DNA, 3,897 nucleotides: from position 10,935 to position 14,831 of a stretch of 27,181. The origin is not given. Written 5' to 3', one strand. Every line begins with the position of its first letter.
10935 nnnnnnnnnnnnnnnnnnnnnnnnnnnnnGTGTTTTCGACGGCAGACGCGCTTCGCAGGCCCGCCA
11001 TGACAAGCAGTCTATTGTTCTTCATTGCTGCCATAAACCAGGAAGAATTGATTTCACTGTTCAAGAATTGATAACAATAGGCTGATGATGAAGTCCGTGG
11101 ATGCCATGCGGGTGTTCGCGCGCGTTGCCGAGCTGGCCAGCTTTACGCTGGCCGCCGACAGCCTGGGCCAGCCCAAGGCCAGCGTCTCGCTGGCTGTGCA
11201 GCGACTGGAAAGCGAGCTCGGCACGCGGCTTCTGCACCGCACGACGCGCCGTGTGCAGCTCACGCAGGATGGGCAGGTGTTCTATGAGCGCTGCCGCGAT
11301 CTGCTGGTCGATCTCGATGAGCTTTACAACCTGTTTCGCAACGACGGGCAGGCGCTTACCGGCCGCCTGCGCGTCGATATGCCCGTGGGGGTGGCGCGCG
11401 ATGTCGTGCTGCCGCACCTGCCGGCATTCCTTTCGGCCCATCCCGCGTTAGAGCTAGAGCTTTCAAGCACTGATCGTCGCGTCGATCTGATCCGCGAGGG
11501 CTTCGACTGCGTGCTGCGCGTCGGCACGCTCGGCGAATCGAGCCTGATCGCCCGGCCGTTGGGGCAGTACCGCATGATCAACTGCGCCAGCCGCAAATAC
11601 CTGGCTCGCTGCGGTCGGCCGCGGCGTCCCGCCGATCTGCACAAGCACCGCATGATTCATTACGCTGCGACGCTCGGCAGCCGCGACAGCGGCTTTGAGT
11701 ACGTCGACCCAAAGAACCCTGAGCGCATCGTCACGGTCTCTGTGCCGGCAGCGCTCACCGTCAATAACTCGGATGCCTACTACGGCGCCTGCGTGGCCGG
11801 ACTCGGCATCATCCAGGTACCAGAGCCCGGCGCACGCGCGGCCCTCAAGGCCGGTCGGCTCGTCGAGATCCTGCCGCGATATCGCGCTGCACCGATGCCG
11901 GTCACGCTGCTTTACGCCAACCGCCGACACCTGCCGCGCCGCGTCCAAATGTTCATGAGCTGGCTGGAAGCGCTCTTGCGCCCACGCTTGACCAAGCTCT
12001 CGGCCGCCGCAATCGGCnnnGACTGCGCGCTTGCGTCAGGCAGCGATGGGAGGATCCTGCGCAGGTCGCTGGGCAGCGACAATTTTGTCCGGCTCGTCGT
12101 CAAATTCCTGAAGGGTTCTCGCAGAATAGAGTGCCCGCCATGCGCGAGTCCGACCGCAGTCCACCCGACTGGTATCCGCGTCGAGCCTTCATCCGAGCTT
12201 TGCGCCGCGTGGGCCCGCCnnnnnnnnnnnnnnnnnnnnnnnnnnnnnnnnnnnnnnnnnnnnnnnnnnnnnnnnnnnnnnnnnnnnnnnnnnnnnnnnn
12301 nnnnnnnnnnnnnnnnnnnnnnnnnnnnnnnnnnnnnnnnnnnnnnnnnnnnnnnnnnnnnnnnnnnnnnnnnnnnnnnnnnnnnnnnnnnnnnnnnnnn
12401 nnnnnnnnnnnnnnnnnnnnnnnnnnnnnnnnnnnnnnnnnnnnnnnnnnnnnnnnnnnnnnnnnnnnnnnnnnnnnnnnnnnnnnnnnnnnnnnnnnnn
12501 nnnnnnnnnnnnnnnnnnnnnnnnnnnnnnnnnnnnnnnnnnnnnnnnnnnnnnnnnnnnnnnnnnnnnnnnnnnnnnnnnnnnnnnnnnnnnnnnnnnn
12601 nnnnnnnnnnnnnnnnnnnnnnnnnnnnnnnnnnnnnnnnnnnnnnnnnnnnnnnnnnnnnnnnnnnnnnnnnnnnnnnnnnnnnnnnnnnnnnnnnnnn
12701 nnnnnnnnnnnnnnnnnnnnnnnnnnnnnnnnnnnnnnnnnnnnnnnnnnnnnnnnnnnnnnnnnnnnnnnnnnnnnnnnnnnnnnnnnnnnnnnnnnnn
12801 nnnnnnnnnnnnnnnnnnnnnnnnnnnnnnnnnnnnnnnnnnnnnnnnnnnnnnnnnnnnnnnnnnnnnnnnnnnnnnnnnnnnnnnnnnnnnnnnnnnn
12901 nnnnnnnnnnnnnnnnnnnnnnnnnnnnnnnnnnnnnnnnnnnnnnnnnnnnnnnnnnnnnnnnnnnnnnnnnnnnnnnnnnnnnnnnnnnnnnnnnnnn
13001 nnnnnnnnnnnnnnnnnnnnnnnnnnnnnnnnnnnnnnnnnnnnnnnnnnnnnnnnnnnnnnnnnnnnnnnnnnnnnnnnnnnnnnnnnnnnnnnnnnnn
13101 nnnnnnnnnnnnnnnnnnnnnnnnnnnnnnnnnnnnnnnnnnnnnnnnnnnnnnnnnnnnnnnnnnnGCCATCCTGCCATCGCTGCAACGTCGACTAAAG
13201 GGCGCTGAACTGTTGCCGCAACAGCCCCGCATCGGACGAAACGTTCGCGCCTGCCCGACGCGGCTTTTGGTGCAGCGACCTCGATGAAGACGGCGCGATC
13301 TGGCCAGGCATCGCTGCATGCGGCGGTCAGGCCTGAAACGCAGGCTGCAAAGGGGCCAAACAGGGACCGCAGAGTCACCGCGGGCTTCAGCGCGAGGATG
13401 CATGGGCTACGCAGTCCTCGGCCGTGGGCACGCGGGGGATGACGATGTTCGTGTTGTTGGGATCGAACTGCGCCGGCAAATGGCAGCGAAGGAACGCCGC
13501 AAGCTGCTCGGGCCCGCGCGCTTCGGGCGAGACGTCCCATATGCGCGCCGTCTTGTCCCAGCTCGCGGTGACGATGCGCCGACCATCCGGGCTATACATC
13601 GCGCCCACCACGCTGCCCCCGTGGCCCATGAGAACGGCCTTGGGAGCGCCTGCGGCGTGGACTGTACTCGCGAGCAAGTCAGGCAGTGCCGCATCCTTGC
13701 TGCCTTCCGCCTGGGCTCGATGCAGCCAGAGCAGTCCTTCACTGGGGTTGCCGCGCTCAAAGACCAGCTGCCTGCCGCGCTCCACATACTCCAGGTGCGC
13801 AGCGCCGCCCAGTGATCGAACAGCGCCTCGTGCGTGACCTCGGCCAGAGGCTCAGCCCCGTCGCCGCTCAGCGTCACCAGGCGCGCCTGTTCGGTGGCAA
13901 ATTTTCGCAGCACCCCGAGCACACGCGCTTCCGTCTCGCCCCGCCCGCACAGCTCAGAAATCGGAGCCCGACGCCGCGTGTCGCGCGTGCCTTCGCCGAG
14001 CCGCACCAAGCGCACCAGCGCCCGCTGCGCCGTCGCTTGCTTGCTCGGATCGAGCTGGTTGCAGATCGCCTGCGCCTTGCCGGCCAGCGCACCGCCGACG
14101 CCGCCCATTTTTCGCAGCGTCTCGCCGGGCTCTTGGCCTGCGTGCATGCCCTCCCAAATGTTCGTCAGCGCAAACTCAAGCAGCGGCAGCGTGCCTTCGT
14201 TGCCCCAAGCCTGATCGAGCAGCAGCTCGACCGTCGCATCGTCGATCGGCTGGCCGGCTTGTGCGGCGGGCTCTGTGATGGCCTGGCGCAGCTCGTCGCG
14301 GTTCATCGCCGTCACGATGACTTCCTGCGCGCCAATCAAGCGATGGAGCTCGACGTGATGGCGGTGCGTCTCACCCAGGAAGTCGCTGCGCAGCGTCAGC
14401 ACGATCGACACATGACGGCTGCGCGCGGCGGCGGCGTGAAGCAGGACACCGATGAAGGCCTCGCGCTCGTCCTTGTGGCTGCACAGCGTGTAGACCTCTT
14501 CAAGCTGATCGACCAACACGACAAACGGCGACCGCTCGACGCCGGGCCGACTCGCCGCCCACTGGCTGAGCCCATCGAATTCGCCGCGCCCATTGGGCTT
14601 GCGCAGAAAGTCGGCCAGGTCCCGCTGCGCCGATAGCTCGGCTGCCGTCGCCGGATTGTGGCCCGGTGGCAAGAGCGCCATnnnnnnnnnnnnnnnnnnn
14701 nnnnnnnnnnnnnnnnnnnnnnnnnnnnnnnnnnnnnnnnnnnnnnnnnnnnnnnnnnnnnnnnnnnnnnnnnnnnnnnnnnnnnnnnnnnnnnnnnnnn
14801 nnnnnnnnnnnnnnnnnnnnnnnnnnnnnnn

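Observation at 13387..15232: STAND (NACHT-like) NTPase-WD40 gene decayed by two frameshifts and truncated after one WD40 blade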

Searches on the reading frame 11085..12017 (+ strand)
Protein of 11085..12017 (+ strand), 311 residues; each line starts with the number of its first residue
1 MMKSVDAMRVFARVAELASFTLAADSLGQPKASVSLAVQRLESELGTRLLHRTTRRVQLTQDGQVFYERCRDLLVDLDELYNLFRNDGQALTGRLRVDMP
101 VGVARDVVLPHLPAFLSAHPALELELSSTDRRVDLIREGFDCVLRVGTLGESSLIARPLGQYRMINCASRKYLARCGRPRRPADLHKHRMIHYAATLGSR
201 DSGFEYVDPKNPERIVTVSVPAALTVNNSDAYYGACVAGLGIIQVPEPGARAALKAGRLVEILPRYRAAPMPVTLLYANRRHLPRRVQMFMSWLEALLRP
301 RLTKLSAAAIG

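Call 18: search_protein_families(library=pfam, max_evalue=0.001, proteins=[window:11085-12017:+])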
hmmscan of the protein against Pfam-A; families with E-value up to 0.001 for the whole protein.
window:11085-12017:+ (311 aa): 2 families
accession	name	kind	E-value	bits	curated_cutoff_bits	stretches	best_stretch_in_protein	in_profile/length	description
PF03466.25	LysR_substrate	-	1.7e-35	122.8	28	1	89-296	2-206/209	LysR substrate binding domain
PF00126.33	HTH_1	-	1.7e-18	66.8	26.6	1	6-64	2-60/60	Bacterial regulatory helix-turn-helix protein, lysR family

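Call 20: list_cluster_members(proteins=[window:11085-12017:+, window:6081-6818:-, window:12220-13164:+, window:16554-18737:-, window:10175-10963:-])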
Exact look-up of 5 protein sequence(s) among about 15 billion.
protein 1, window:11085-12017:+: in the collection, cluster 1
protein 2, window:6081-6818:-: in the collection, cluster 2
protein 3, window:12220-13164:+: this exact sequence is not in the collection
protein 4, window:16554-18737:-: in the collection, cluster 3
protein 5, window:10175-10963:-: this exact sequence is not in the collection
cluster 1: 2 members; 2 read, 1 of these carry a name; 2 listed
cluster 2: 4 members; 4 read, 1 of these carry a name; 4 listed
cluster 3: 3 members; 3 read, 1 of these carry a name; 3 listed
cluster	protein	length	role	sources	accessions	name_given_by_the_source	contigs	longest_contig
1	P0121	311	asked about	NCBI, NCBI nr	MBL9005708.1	MAG: LysR family transcriptional regulator [Myxococcales bacterium] | LysR family transcriptional regulator [Myxococcales bacterium]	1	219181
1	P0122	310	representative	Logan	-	-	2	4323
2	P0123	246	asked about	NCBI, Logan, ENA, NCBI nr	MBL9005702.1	MAG: phosphoribosylaminoimidazolesuccinocarboxamide synthase [Myxococcales bacterium] | phosphoribosylaminoimidazolesuccinocarboxamide synthase [Myxococcales bacterium]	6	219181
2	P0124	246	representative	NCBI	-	-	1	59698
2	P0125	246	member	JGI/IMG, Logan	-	-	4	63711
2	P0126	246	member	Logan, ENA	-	-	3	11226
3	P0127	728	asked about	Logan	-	-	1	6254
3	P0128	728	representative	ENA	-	-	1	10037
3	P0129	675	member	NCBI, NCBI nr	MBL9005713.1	MAG: hypothetical protein JNJ46_15765 [Myxococcales bacterium] | hypothetical protein [Myxococcales bacterium]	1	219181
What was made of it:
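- The window comes from a MAG (call 20).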

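Call 21: find_encoding_contigs(protein=P0122, flank=10000)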
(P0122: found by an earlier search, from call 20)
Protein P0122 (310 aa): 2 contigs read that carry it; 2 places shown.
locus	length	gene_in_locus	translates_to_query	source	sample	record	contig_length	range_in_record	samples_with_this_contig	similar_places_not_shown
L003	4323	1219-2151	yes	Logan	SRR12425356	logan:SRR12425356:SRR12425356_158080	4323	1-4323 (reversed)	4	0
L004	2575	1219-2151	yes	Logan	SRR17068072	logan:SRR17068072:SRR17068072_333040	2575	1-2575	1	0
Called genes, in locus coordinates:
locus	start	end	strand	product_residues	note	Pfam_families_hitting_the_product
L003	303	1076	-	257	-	PF00106:adh_short, PF23441:SDR (weak), PF08659:KR, PF13561:adh_short_C2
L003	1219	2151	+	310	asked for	PF00126:HTH_1, PF03466:LysR_substrate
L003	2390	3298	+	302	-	-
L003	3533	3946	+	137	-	-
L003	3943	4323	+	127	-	?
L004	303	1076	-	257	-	PF00106:adh_short, PF23441:SDR (weak), PF08659:KR, PF13561:adh_short_C2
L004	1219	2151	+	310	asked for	PF00126:HTH_1, PF03466:LysR_substrate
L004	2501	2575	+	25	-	?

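Call 22: find_encoding_contigs(protein=P0128, flank=10000)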
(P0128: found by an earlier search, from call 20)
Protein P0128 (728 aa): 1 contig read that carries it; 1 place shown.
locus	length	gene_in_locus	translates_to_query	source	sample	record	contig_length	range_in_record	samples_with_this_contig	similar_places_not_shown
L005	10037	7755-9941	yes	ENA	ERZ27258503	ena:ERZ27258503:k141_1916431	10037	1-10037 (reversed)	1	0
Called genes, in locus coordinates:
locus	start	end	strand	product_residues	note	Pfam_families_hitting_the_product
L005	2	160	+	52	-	?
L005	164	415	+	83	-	-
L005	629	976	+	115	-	-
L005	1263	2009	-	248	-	-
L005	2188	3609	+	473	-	PF00498:FHA, PF16697:Yop-YscD_cpl, PF00158:Sigma54_activat, PF14532:Sigma54_activ_2, PF07728:AAA_5 (weak), PF25601:AAA_lid_14 (weak)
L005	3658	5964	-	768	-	PF07695:7TMR-DISM_7TM, PF00069:Pkinase, PF07714:PK_Tyr_Ser-Thr, PF06293:Kdo (weak)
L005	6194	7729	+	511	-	PF08308:PEGA (faint)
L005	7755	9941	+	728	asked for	PF01839:FG-GAP (faint), PF13517:FG-GAP_3 (weak)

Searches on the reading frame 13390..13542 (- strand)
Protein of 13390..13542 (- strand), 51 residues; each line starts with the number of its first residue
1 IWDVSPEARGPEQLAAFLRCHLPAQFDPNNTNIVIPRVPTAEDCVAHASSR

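Call 24: search_protein_families(library=pfam, max_evalue=5, proteins=[window:13390-13542:-])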
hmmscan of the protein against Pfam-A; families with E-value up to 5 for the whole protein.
seq(51 aa): 0 families

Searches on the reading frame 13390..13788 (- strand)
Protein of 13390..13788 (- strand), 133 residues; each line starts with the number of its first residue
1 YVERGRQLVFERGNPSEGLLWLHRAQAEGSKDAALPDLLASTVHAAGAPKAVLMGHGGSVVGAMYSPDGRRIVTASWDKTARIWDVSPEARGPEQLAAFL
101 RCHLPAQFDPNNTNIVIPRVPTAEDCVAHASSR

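Call 51: find_related_loci(query=window:13390-13788:-, collection=metagenome_contigs, flank=6000)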
Query seq(133 aa) (133 aa) in metagenome_contigs; peptide patterns used: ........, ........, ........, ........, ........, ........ (x = any residue, [..] = any of these).
577 stretches matched a pattern; 356 encode a relative of the query (tblastn E <= 1e-3); the best 80 are kept; 80 distinct loci.
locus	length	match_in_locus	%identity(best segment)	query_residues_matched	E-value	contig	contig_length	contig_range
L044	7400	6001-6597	65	1-116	8e-44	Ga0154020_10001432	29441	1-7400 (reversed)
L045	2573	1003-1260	46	1-87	7e-18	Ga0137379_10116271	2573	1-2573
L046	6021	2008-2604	55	43-116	5e-16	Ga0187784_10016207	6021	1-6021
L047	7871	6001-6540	51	45-125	7e-16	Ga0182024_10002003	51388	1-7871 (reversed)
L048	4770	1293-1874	47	45-112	1e-15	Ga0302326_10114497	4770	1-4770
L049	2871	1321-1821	49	37-116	1e-15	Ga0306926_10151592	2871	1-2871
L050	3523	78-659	57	47-116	2e-15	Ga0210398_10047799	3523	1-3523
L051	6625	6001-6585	55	46-116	2e-15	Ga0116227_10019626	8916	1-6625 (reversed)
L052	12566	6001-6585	51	47-116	4e-15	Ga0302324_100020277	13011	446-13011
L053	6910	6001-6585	56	46-120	5e-15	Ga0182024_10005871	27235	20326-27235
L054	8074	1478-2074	51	47-120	5e-15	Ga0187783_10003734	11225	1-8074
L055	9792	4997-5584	54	45-116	6e-15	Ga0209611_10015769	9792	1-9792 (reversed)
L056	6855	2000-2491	51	46-116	6e-15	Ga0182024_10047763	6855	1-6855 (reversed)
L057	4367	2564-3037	49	40-127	6e-15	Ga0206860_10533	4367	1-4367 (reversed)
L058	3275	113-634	51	51-116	1e-14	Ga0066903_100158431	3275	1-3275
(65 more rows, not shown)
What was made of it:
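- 13390..13530 (-): Native conserved C-terminal tail (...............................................). The tail region also matched in many metagenome loci (call 51).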

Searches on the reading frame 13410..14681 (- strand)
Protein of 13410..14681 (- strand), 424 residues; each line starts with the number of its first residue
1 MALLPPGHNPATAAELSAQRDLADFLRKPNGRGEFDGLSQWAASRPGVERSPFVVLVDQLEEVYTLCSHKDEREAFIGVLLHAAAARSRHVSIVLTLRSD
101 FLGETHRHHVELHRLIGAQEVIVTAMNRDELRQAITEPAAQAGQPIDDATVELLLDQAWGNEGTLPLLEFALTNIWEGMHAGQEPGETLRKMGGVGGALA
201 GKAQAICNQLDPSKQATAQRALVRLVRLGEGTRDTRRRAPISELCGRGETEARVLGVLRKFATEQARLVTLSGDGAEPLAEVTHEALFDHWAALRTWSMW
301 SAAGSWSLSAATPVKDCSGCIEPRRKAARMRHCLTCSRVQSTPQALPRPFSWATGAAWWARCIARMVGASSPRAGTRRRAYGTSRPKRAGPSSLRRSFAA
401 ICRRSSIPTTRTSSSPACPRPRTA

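Call 33: list_cluster_members(proteins=[window:13410-14681:-, window:14399-15166:-, window:14399-15232:-, window:13390-13785:-, window:15711-16262:+, window:12259-13164:+, window:13410-14879:-])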
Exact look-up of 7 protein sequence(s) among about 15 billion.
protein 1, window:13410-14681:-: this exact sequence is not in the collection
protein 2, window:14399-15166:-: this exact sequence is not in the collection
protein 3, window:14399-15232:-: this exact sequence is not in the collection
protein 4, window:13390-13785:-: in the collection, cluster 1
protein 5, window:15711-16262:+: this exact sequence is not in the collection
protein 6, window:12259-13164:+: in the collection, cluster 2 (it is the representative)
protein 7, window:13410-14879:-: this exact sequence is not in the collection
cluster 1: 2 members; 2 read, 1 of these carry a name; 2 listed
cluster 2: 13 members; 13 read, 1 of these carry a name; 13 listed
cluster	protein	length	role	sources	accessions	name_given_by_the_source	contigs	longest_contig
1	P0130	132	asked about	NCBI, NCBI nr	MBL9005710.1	MAG: hypothetical protein JNJ46_15750 [Myxococcales bacterium] | hypothetical protein [Myxococcales bacterium]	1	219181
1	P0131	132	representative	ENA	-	-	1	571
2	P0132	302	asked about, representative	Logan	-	-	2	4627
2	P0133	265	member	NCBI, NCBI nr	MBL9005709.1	MAG: hypothetical protein JNJ46_15745 [Myxococcales bacterium] | hypothetical protein [Myxococcales bacterium]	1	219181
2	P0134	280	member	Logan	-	-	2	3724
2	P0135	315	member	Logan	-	-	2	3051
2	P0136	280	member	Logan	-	-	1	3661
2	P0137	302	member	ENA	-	-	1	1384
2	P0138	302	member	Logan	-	-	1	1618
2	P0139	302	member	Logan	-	-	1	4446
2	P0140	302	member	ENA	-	-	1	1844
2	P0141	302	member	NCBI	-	-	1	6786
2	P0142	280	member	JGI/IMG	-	-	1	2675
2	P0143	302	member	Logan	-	-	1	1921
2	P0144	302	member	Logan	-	-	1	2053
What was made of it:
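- ORF3 has a GTG start and is annotated as a CDS (call 33). The deposited annotation calls at least ORF3 a separate CDS (call 33).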

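Call 35: find_encoding_contigs(protein=P0141, flank=10000)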
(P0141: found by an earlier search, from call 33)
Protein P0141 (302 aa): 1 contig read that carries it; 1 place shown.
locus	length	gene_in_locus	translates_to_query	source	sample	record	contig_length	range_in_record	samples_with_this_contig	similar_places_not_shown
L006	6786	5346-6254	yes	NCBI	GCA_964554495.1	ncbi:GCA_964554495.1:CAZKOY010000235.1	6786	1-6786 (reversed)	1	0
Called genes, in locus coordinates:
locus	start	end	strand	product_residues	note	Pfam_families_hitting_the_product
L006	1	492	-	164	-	?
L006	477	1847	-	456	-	PF16697:Yop-YscD_cpl, PF00498:FHA, PF00158:Sigma54_activat, PF01078:Mg_chelatase (faint), PF14532:Sigma54_activ_2, PF07728:AAA_5 (weak)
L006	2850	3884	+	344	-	-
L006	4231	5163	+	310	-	-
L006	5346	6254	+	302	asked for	-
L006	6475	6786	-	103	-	?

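Call 36: find_encoding_contigs(protein=P0139, flank=10000)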
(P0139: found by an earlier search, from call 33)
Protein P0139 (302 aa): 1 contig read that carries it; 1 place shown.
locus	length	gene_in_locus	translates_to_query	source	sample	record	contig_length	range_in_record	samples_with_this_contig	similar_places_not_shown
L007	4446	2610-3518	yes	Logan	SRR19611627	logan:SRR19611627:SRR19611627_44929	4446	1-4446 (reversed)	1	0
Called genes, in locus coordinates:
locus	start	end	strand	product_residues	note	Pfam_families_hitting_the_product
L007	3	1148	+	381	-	?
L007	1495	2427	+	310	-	-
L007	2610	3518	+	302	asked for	-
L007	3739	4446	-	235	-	?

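Call 37: find_encoding_contigs(protein=P0134, flank=10000)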
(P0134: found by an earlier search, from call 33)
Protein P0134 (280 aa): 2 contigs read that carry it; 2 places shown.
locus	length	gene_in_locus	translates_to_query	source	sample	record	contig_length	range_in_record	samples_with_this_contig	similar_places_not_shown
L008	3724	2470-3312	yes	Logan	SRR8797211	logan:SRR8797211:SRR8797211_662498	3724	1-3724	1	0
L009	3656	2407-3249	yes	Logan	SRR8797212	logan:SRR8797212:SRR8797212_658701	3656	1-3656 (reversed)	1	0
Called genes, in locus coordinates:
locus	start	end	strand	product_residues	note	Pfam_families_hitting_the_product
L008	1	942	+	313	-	?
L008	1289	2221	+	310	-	-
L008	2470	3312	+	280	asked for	-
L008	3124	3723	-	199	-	?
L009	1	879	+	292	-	?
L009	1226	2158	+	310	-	-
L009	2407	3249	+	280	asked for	-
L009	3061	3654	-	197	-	?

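Call 54: find_encoding_contigs(protein=P0131, flank=3000)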
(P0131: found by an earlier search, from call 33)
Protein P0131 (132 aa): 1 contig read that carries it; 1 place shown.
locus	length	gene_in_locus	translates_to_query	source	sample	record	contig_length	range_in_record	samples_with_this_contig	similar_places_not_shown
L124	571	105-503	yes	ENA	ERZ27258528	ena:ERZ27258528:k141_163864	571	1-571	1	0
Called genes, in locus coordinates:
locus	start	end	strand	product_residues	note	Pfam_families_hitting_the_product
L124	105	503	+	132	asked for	PF25047:Beta-prop_TEP1_2nd, PF25175:Beta-prop_WDR5 (weak), PF23381:Beta-prop_IFT122_1st (weak), PF00400:WD40, PF25168:Beta-prop_WDR36-Utp21_2nd (weak)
